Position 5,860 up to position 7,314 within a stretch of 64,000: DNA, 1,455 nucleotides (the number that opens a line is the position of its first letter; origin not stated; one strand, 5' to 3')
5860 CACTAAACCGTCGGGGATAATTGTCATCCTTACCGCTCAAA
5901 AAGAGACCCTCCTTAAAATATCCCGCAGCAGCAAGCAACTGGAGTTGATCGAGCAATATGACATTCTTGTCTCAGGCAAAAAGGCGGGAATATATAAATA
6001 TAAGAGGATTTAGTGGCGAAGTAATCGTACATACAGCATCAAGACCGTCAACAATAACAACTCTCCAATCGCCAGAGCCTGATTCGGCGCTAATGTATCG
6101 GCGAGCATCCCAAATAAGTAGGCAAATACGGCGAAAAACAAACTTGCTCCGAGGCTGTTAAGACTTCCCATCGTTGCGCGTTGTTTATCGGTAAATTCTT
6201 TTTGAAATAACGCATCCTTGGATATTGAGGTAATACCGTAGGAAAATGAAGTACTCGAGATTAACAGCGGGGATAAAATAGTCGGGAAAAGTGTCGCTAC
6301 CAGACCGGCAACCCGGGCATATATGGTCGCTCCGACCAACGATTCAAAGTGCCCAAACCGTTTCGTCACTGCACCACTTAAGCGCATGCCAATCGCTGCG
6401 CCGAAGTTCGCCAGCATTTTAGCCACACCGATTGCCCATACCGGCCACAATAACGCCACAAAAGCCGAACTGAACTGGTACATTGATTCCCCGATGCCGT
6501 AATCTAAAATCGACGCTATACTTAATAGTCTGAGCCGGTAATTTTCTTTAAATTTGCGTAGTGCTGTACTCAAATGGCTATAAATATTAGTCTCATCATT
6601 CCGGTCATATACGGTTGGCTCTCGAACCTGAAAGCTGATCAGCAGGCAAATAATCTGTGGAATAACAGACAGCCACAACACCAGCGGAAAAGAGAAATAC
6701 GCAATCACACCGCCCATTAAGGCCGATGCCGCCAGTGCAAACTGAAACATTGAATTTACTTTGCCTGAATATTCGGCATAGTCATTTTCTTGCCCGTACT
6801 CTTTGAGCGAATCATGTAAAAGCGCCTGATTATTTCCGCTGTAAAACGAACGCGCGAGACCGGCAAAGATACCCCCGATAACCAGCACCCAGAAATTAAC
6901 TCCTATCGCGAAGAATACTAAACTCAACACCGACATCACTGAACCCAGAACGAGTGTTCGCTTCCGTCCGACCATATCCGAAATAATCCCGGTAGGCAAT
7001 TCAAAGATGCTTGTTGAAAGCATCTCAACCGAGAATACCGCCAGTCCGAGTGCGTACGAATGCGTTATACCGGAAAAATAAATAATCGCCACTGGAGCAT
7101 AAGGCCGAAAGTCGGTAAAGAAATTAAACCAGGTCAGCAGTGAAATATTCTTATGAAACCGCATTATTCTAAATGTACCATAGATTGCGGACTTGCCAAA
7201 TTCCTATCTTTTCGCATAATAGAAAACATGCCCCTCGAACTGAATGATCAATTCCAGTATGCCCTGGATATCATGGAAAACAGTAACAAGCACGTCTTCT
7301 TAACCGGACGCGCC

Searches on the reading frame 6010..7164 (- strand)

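Call 53: search_protein_families(library=pfam, proteins=[window:6010-7164:-], max_evalue=0.01)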
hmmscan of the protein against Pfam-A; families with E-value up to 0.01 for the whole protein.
window:6010-7164:- (384 aa): 1 family
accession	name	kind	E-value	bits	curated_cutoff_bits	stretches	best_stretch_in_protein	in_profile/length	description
PF07690.21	MFS_1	-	2e-22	80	33.4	1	21-340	14-339/347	Major Facilitator Superfamily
